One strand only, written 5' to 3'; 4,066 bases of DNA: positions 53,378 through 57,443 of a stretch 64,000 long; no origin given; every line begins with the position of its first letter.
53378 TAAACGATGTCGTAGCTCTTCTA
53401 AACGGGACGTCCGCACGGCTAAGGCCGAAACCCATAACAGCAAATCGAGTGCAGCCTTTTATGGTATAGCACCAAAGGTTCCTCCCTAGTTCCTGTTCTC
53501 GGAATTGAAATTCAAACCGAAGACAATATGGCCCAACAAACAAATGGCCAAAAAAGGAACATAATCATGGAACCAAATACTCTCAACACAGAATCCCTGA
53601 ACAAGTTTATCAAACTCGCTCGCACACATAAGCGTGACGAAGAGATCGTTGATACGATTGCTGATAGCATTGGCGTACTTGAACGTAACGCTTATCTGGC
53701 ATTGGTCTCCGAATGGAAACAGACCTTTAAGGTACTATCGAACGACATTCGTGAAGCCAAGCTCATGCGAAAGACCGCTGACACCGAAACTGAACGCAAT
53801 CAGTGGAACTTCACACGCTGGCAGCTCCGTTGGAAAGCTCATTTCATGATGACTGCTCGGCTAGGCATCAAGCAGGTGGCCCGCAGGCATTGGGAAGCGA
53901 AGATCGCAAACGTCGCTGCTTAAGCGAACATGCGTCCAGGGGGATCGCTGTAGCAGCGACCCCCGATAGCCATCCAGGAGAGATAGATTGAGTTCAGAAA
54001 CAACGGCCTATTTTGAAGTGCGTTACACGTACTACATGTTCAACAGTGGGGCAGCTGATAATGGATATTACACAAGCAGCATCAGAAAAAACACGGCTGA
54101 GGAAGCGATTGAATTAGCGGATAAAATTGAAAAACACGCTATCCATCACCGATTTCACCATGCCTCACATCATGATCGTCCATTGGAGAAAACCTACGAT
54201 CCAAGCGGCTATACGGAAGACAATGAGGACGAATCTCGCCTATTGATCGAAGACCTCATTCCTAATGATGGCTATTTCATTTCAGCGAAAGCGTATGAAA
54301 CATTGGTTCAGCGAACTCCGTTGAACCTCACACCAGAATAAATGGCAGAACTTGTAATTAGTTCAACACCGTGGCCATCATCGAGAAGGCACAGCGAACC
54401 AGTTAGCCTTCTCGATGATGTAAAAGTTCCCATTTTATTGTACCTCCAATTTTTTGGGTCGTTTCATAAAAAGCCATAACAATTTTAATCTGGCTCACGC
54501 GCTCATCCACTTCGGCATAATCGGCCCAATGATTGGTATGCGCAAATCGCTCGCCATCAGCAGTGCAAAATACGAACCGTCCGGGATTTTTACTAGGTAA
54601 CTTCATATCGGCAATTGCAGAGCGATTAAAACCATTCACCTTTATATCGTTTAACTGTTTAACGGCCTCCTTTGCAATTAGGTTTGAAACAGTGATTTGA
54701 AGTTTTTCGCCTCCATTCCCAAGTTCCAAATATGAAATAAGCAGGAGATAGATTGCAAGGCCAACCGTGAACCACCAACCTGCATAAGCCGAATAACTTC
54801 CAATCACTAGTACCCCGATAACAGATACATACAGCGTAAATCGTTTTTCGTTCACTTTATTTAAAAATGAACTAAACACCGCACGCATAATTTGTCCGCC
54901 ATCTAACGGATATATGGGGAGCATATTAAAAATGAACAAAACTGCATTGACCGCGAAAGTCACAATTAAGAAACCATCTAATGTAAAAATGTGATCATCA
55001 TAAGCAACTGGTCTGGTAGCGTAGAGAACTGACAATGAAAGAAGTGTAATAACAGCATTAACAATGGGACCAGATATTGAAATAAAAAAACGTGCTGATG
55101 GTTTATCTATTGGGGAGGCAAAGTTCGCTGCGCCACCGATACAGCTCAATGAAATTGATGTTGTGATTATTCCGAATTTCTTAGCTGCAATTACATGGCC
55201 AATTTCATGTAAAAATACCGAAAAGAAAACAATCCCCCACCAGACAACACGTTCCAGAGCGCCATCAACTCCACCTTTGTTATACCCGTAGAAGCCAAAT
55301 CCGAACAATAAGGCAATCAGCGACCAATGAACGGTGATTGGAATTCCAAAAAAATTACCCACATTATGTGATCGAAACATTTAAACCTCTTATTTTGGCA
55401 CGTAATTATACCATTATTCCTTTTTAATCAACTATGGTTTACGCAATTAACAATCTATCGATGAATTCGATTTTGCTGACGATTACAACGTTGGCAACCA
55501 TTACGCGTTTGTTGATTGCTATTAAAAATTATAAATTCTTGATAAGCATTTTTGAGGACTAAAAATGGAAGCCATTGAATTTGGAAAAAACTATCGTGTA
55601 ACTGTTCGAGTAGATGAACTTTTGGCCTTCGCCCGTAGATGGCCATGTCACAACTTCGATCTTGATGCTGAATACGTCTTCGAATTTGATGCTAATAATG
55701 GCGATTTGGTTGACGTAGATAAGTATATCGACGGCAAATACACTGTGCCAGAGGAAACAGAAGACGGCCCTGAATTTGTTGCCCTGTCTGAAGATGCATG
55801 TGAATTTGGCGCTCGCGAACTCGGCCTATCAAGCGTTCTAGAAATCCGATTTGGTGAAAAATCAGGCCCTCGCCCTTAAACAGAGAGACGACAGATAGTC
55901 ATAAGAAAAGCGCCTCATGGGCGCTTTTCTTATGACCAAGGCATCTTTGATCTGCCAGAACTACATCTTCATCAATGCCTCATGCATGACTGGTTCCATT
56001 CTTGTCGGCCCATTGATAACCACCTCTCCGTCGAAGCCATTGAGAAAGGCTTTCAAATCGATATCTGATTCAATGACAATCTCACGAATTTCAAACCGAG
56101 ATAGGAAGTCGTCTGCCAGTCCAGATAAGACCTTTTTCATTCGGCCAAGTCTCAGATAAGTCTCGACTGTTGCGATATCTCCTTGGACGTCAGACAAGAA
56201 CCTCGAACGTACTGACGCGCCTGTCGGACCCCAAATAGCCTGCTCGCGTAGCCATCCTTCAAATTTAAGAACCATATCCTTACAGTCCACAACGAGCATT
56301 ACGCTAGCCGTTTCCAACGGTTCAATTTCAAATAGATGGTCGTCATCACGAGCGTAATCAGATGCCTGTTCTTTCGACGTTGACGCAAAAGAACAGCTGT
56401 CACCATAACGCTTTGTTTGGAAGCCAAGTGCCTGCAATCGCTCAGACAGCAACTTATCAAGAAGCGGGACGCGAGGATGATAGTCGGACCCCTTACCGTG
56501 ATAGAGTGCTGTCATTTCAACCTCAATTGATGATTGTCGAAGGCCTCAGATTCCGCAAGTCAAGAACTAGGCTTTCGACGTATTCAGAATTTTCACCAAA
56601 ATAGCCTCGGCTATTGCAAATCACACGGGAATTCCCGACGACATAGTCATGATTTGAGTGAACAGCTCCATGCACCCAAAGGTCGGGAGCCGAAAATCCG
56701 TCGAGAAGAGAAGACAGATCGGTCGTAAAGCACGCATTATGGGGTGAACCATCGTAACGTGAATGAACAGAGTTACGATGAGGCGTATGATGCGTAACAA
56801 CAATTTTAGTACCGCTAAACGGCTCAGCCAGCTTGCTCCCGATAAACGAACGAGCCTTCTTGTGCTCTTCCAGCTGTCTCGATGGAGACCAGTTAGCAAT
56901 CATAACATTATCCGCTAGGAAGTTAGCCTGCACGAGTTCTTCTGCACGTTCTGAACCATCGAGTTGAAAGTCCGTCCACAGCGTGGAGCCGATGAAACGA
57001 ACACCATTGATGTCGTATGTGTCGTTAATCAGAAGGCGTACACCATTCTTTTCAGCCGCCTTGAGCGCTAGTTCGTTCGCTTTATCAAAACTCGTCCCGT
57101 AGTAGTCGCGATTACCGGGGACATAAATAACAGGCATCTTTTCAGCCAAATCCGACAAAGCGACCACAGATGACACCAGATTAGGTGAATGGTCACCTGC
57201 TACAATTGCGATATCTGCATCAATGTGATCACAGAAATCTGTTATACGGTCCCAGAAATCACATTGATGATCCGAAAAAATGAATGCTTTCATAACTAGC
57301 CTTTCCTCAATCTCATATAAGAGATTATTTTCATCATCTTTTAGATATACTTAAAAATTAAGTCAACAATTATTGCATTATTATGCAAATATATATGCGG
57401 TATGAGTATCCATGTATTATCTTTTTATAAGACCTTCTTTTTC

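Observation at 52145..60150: Dispersed RNA heal-and-seal gene set: HD-Pnk, ligase, metallophosphoesterase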

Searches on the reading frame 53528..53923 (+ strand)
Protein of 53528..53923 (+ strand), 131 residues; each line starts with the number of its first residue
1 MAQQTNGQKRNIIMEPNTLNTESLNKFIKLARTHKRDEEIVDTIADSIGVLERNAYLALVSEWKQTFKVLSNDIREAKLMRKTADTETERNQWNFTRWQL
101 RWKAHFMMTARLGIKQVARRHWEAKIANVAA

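Call 94: search_protein_families(library=pfam, proteins=[window:53528-53923:+], max_evalue=0.01)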
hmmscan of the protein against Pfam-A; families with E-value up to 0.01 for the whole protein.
window:53528-53923:+ (131 aa): 0 families

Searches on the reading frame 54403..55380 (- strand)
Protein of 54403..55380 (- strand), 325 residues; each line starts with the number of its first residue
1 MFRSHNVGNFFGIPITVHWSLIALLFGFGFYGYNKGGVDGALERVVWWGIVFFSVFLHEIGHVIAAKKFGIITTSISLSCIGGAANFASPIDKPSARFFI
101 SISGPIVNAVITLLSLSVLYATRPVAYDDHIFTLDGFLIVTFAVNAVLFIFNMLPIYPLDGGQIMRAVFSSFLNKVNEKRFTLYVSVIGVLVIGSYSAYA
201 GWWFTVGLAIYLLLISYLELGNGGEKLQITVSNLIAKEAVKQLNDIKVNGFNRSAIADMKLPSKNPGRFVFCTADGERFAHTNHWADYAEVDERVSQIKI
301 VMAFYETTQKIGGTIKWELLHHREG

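Call 3: search_protein_families(library=pfam, proteins=[window:54403-55380:-], max_evalue=0.01)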
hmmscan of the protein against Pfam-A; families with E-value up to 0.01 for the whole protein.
window:54403-55380:- (325 aa): 2 families
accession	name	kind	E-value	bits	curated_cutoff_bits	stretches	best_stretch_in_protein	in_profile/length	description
PF02163.28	Peptidase_M50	-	1e-20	74.5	27.2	2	135-192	160-217/221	Peptidase family M50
PF13398.12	Peptidase_M50B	-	0.00082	19.6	26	1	44-160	14-122/201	Peptidase M50B-like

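Call 4: search_protein_families(library=ncbifam, proteins=[window:54403-55380:-], max_evalue=0.01)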
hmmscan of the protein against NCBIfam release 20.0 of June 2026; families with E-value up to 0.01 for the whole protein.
window:54403-55380:- (325 aa): 1 family
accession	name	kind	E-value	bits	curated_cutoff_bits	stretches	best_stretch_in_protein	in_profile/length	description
TIGR00054.1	TIGR00054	equivalog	0.00051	19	147.55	0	147-191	358-402/421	RIP metalloprotease RseP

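Call 6: search_protein_families(library=phrogs, proteins=[window:54403-55380:-], max_evalue=0.001)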
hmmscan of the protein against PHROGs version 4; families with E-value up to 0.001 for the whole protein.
window:54403-55380:- (325 aa): 0 families

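Call 97: search_protein_families(library=padloc, proteins=[window:54403-55380:-], max_evalue=0.001)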
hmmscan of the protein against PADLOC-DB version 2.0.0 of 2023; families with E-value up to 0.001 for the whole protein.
window:54403-55380:- (325 aa): 0 families

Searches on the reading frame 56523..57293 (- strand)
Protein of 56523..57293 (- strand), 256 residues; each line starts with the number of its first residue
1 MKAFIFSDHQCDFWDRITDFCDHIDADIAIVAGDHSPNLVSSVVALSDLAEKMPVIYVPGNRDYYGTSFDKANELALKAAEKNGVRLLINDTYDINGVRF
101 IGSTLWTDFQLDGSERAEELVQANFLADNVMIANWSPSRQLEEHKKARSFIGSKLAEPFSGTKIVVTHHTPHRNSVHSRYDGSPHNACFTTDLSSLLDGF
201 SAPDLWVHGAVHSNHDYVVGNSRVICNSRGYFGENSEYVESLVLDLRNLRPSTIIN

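Call 3: search_protein_families(library=pfam, proteins=[window:56523-57293:-], max_evalue=0.01)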
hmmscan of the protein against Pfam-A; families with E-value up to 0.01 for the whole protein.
window:56523-57293:- (256 aa): 2 families
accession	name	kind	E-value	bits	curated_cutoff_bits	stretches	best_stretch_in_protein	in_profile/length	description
PF00149.33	Metallophos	-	2.5e-05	25.2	21.5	1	1-209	1-186/191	Calcineurin-like phosphoesterase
PF12850.12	Metallophos_2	-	0.00022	21.7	27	1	1-170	1-90/154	Calcineurin-like phosphoesterase superfamily domain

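Call 4: search_protein_families(library=ncbifam, proteins=[window:56523-57293:-], max_evalue=0.01)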
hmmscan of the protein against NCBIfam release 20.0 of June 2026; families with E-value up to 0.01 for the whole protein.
window:56523-57293:- (256 aa): 1 family
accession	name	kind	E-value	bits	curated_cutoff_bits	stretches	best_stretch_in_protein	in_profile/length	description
TIGR03729.1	acc_ester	subfamily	7e-08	32.2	148.25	1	25-231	32-239/239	putative phosphoesterase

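Call 6: search_protein_families(library=phrogs, proteins=[window:56523-57293:-], max_evalue=0.001)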
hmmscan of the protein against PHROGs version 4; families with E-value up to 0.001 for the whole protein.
window:56523-57293:- (256 aa): 1 family
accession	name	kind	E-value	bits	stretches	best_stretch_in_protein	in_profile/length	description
phrog_1649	-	other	2.4e-40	139.1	1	1-242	36-282/308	metallo-phosphoesterase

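Call 40: search_solved_structures(query=window:56523-57293:-, max_evalue=1)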
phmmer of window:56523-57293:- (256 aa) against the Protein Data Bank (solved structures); distinct sequences matched with E-value up to 1: 0.

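Call 43: search_dna_similar(query=window:56523-57293:-, collection=phages, mode=protein, max_rows=30)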
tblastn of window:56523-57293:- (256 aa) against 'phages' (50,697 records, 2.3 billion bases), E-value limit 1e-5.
Records with a match: 187; places in all: 187; records where one place covers at least 80% of the query: 155.
Best place of each record, by identity: <60% 187.
By first word of the organism name: Vibrio 54; Escherichia 33; Rhizobium 19; Synechococcus 14; Salmonella 9; Brevundimonas 7; Erwinia 7; Caulobacter 6; Xanthomonas 6; Bacteriophage 5; and 12 more.
By host as written in the record: - 41; Escherichia coli 10; Synechococcus sp. MW02 8; Brevundimonas pondensis LVF1 6; Rhizobium leguminosarum 4; Vibrio sp. 4; Vibrio parahaemolyticus 4; Salmonella enterica subsp. enterica serovar Typhimurium 4; and 75 more.
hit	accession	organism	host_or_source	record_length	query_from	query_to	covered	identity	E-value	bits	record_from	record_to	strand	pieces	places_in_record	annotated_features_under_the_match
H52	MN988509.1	Rhizobium phage RHph_I46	Rhizobium phaseoli IE1004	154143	1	246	96%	35.3%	9e-32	128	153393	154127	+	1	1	putative metallophosphoesterase protein | putative GTP-binding protein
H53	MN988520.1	Rhizobium phage RHph_I9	Rhizobium sp. R635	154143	1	246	96%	35.3%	9e-32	128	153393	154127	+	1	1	putative metallophosphoesterase protein | putative GTP-binding protein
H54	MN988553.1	Rhizobium phage RHph_I34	Rhizobium etli CFN42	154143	1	246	96%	35.3%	9e-32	128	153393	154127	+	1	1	putative metallophosphoesterase protein | putative GTP-binding protein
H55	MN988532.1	Rhizobium phage RHph_I1_9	Rhizobium sp. I1_9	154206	1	246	96%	35.3%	9e-32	128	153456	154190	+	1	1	putative metallophosphoesterase protein | putative GTP-binding protein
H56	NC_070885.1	Rhizobium phage RHph_I1_9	Rhizobium sp. I1_9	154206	1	246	96%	35.3%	9e-32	128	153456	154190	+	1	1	metallo-phosphoesterase | GTP-binding domain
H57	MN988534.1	Rhizobium phage RHph_N34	Rhizobium etli CFN42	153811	1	246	96%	34.5%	3e-31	127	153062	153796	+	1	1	putative metallophosphoesterase protein | putative GTP-binding protein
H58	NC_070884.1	Rhizobium phage RHph_N34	Rhizobium etli CFN42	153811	1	246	96%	34.5%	3e-31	127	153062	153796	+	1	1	metallo-phosphoesterase | GTP-binding domain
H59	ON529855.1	Brevundimonas phage vB_BpoS-Domovoi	Brevundimonas pondensis EIF1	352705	1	246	96%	33.3%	2e-30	124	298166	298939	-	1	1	metallo-dependent phosphatase-like protein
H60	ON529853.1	Brevundimonas phage vB_BpoS-Bambus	Brevundimonas pondensis LVF1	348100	1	246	96%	33.1%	1e-30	125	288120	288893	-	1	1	metallo-dependent phosphatase-like protein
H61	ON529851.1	Brevundimonas phage vB_BpoS-Marchewka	Brevundimonas pondensis LVF1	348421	1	246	96%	33.1%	1e-30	125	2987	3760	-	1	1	metallo-dependent phosphatase-like protein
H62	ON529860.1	Brevundimonas phage vB_BpoS-Papperlapapp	Brevundimonas pondensis LVF1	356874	1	246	96%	33.0%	8e-30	122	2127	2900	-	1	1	metallo-dependent phosphatase-like protein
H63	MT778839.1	Rhizobium phage P9VFCI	-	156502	1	246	96%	32.9%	2e-26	113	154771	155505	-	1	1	Ser/Thr protein phosphatase family protein | hypothetical protein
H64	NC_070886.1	Rhizobium phage P9VFCI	-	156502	1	246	96%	32.9%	2e-26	113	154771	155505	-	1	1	metallo-phosphoesterase | GTP-binding domain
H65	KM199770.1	Rhizobium phage vB_RleM_P10VF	Rhizobium leguminosarum biovar viciae ...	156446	1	246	96%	32.9%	3e-26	112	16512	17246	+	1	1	putative phosphatase | hypothetical protein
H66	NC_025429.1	Rhizobium phage vB_RleM_P10VF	Rhizobium leguminosarum biovar viciae ...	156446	1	246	96%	32.9%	3e-26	112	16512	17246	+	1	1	metallo-phosphoesterase | GTP-binding domain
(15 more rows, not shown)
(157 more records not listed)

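Call 97: search_protein_families(library=padloc, proteins=[window:56523-57293:-], max_evalue=0.001)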
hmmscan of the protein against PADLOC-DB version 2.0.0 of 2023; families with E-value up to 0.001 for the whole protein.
window:56523-57293:- (256 aa): 1 family
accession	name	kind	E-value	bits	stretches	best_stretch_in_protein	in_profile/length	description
PDLC04908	PDC-S10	-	4.2e-07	27.4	1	22-110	26-114/223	-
